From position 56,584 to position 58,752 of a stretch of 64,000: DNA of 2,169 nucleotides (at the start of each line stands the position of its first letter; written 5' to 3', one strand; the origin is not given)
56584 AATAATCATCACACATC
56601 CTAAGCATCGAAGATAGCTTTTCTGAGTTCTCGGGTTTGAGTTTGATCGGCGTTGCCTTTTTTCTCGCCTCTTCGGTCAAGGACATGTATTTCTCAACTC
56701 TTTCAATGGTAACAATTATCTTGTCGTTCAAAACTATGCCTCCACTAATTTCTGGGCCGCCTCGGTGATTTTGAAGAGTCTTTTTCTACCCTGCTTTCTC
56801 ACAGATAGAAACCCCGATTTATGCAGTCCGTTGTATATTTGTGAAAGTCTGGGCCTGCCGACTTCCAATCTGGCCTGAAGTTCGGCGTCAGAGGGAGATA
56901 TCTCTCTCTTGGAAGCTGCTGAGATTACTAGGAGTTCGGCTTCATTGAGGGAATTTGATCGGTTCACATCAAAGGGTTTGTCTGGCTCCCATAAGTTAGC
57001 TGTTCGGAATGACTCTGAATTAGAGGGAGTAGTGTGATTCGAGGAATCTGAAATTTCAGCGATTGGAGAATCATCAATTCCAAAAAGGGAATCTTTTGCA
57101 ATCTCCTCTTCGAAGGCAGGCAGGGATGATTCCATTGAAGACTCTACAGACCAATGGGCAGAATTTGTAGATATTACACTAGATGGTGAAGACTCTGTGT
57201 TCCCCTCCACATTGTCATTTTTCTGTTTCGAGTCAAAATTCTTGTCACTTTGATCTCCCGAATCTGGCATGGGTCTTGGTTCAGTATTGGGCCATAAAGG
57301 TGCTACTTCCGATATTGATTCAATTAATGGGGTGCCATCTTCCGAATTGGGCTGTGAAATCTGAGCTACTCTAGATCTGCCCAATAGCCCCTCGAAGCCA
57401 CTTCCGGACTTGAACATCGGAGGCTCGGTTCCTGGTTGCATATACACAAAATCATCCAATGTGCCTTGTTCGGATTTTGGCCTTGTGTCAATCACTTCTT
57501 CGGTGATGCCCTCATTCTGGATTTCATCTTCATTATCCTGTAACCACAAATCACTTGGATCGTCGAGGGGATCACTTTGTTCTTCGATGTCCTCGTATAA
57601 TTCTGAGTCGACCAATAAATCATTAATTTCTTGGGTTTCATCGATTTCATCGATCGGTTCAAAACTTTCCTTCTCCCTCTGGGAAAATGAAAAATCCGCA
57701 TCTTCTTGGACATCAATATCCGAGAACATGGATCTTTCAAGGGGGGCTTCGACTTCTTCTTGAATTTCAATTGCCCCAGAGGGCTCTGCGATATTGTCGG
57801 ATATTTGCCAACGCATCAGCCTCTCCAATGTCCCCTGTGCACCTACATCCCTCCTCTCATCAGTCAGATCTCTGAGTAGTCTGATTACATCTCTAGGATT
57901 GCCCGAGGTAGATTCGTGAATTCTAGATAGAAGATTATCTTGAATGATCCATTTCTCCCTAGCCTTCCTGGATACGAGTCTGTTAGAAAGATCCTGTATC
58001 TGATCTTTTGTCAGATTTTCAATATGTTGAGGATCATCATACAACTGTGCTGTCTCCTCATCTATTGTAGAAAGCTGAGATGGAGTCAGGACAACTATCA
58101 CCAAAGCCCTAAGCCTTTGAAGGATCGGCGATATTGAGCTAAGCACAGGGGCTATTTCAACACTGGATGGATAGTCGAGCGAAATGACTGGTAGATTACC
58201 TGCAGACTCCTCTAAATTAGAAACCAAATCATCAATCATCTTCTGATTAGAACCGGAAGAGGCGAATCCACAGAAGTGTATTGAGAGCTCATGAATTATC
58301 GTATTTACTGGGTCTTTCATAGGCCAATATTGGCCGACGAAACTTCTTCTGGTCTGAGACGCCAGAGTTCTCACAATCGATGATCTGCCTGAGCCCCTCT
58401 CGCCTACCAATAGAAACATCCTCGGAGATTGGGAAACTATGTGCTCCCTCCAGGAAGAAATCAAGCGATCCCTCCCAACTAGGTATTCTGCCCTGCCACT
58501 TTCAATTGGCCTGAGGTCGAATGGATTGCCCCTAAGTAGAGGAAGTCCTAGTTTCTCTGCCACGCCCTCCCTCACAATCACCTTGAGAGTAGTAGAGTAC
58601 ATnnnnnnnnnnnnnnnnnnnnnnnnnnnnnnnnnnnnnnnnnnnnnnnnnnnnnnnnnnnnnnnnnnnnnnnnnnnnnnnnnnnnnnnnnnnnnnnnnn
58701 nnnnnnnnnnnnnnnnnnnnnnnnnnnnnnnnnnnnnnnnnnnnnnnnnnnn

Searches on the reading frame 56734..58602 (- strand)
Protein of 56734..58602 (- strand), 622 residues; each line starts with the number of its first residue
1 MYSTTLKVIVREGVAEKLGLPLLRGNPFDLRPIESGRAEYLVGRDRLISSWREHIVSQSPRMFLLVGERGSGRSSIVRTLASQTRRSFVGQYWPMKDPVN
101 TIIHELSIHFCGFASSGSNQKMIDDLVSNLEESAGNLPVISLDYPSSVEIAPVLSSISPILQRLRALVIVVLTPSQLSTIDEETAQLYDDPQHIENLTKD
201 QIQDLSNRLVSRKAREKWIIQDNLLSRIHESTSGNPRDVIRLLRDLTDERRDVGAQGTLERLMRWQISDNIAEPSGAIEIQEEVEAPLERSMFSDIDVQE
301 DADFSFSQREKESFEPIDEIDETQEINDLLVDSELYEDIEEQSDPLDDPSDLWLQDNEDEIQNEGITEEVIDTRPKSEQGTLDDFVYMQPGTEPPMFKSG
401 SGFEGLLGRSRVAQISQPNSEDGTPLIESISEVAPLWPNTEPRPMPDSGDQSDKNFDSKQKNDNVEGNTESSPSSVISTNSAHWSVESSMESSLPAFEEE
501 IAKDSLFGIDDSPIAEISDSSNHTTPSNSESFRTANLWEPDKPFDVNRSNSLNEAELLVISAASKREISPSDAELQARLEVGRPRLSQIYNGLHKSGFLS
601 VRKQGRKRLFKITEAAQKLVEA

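Call 73: search_protein_families(library=pfam, proteins=[window:56734-58602:-], max_evalue=0.00001)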
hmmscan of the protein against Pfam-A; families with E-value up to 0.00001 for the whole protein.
window:56734-58602:- (622 aa): 1 family
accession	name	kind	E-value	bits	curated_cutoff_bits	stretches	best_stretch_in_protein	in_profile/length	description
PF13191.12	AAA_16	-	3.1e-06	28.2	32.6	1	41-169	2-121/167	AAA ATPase domain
